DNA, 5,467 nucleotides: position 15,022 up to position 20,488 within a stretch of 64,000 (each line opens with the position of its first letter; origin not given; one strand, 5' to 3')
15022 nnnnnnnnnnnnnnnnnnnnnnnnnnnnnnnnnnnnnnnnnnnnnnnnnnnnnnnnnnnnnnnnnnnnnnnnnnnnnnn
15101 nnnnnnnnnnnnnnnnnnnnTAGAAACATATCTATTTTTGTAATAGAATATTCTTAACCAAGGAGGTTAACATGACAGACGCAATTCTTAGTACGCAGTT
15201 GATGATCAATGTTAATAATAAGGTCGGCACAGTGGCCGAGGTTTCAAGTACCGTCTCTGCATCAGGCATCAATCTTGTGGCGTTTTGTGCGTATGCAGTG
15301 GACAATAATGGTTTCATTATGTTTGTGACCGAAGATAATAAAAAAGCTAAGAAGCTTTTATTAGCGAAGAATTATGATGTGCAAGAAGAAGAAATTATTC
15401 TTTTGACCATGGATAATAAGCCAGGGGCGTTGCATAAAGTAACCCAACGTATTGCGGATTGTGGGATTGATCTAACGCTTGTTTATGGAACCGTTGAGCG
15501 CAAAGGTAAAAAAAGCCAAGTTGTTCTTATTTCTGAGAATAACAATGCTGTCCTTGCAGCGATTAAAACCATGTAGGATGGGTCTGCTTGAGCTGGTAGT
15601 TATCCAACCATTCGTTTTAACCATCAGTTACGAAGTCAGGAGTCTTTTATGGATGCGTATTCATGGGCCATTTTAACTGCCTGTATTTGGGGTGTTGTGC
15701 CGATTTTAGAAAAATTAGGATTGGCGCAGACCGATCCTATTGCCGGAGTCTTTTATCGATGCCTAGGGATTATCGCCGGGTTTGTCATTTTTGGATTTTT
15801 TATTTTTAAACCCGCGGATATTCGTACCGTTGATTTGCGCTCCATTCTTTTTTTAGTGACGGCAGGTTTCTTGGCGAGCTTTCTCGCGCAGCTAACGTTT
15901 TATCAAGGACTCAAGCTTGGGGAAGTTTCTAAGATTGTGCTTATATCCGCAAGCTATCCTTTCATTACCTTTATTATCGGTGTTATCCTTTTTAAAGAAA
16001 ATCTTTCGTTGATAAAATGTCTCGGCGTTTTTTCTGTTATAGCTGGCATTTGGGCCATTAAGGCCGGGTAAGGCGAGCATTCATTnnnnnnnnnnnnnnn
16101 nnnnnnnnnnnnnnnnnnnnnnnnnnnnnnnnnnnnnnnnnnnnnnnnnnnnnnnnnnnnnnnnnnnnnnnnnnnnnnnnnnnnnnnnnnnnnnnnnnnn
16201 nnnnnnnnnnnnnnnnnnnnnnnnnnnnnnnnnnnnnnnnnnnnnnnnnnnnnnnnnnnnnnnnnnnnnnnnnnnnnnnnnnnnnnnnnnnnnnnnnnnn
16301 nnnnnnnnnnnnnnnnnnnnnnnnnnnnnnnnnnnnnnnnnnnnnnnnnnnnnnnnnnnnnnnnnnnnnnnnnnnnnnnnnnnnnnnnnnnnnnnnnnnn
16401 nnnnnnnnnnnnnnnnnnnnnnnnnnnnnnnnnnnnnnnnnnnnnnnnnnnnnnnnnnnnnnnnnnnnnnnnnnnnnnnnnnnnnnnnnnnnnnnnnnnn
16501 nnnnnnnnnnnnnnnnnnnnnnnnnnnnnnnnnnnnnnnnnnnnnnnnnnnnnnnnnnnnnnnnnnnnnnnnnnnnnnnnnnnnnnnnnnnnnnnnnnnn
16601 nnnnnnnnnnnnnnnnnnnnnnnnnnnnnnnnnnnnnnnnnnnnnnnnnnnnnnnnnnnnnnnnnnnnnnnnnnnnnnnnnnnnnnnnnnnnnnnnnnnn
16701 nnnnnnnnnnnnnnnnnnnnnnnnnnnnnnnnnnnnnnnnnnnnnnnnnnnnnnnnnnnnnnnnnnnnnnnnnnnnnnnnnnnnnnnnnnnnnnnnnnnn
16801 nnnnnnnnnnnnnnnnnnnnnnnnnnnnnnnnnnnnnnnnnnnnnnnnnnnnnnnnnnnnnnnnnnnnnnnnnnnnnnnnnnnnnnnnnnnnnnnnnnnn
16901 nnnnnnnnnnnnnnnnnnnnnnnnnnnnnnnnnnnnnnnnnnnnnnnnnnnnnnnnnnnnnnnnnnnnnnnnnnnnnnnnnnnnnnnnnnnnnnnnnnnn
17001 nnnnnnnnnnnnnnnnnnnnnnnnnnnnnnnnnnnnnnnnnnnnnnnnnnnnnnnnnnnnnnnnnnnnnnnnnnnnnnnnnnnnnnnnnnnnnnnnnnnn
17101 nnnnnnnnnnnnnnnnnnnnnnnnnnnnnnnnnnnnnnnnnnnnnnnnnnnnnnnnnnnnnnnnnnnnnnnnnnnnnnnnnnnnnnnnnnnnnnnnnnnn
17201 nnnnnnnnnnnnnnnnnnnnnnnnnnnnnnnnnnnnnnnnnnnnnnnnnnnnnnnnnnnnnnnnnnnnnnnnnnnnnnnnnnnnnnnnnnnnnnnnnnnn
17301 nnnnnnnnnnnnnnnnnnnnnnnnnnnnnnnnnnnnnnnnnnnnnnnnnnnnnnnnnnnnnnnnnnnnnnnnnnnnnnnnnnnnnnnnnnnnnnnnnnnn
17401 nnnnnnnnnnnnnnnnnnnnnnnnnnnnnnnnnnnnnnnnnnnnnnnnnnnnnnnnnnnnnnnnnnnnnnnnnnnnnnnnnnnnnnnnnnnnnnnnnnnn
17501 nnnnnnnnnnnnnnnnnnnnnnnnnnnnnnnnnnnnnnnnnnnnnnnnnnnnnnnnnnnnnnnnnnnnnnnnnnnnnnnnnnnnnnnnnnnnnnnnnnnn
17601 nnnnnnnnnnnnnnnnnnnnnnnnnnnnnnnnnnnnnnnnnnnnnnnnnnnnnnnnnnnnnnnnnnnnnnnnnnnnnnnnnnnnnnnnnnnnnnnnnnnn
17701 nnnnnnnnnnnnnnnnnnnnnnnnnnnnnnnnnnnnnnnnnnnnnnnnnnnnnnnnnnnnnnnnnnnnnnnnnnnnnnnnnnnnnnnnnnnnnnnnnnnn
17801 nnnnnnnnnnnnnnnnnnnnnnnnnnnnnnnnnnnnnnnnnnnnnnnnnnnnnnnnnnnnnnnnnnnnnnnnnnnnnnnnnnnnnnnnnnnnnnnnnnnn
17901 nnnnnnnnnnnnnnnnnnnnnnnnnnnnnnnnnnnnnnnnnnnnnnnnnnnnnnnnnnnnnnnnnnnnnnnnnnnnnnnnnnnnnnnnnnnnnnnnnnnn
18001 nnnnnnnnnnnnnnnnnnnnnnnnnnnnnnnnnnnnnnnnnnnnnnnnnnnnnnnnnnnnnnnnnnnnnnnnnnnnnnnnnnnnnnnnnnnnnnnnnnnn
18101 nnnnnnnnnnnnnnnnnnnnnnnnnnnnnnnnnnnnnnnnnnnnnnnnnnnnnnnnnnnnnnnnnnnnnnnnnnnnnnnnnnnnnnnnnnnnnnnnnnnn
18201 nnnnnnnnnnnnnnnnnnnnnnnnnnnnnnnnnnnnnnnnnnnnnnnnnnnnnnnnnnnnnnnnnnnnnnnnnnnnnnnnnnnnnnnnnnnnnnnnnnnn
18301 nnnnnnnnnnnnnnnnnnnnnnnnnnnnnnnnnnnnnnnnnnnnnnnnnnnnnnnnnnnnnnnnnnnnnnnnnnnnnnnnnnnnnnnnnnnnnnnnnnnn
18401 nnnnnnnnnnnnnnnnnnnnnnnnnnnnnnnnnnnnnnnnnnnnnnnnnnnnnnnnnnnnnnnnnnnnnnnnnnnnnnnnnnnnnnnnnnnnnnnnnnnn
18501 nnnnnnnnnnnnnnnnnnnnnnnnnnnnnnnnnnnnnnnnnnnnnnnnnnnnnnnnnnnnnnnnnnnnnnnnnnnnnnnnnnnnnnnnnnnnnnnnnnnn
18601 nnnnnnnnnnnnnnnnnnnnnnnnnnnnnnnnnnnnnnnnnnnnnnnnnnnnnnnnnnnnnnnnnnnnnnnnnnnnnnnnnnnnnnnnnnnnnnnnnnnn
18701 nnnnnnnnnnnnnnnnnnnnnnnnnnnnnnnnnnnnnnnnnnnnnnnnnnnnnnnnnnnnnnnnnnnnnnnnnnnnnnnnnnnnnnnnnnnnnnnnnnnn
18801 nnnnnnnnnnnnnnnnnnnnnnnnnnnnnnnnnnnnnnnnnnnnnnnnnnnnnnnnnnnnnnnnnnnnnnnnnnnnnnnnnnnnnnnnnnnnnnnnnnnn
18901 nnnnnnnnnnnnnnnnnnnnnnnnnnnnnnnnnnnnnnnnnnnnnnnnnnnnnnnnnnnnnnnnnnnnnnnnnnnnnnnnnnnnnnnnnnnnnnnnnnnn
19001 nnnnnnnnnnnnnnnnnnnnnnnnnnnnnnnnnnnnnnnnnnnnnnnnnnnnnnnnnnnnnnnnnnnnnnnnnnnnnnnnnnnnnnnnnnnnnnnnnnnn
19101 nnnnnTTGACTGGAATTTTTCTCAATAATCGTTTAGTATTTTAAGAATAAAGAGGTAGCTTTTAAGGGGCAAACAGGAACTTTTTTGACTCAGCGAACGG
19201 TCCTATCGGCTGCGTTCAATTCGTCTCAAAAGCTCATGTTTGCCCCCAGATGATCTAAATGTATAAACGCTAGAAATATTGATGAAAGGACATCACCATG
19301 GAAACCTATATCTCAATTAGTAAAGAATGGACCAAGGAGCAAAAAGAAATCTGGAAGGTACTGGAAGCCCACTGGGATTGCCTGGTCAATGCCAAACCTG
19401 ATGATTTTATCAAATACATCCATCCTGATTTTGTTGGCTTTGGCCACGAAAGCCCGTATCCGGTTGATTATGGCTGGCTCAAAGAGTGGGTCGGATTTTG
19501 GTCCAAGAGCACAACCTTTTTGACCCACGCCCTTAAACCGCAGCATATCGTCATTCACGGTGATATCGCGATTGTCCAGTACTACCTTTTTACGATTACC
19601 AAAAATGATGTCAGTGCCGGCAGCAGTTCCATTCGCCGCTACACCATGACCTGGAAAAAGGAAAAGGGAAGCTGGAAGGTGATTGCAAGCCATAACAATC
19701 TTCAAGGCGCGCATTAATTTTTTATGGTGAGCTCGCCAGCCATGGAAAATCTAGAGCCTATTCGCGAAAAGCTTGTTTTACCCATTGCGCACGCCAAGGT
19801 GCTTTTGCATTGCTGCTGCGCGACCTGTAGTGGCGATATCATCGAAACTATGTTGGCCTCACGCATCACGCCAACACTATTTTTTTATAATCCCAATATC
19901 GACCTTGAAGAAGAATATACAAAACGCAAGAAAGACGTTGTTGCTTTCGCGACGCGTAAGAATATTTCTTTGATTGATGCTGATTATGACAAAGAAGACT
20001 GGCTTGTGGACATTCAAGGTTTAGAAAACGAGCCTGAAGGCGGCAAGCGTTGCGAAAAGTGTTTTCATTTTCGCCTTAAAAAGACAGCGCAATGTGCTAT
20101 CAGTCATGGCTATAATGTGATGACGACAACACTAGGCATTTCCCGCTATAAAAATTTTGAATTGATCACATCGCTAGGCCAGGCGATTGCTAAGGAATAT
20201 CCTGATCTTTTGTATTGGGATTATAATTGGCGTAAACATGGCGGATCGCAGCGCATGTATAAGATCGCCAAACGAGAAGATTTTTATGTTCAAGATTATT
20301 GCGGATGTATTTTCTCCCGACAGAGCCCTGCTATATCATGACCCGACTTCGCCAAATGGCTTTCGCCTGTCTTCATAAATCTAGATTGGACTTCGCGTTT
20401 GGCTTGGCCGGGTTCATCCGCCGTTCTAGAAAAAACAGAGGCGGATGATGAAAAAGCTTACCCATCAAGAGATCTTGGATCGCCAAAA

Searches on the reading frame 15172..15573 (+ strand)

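Call 74: search_protein_families(library=pfam, proteins=[window:15172-15573:+], max_evalue=0.001)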
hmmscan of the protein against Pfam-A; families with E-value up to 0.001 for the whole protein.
window:15172-15573:+ (134 aa): 4 families
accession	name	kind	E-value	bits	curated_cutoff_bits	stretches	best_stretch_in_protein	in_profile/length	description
PF01842.31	ACT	-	7.2e-11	42.1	27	1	76-130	3-56/66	ACT domain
PF22629.2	ACT_AHAS_ss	-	3.1e-09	37.3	27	0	77-130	2-55/67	AHAS small subunit-like ACT domain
PF19571.5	ACT_8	-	5e-09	36.5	23.5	1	8-125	4-119/141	ACT domain pair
PF13291.12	ACT_4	-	5e-06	27.5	27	0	8-49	7-49/80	ACT domain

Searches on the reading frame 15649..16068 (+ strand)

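Call 74: search_protein_families(library=pfam, proteins=[window:15649-16068:+], max_evalue=0.001)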
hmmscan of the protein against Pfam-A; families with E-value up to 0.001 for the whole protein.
window:15649-16068:+ (140 aa): 2 families
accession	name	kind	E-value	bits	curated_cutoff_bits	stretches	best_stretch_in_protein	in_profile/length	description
PF00892.27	EamA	-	1.6e-20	74.2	28.2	1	4-137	4-133/135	EamA-like transporter family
PF03151.22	TPT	-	0.00036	20.5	30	1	38-134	40-132/291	Triose-phosphate Transporter family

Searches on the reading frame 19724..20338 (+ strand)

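Call 29: search_protein_families(library=pfam, proteins=[window:19724-20338:+], max_evalue=0.00001)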
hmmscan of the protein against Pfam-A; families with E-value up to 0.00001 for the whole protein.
window:19724-20338:+ (205 aa): 1 family
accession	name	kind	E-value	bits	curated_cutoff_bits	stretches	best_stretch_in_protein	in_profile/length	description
PF02677.20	QueH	-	2.6e-60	203.9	23.5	1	26-200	1-174/175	Epoxyqueuosine reductase QueH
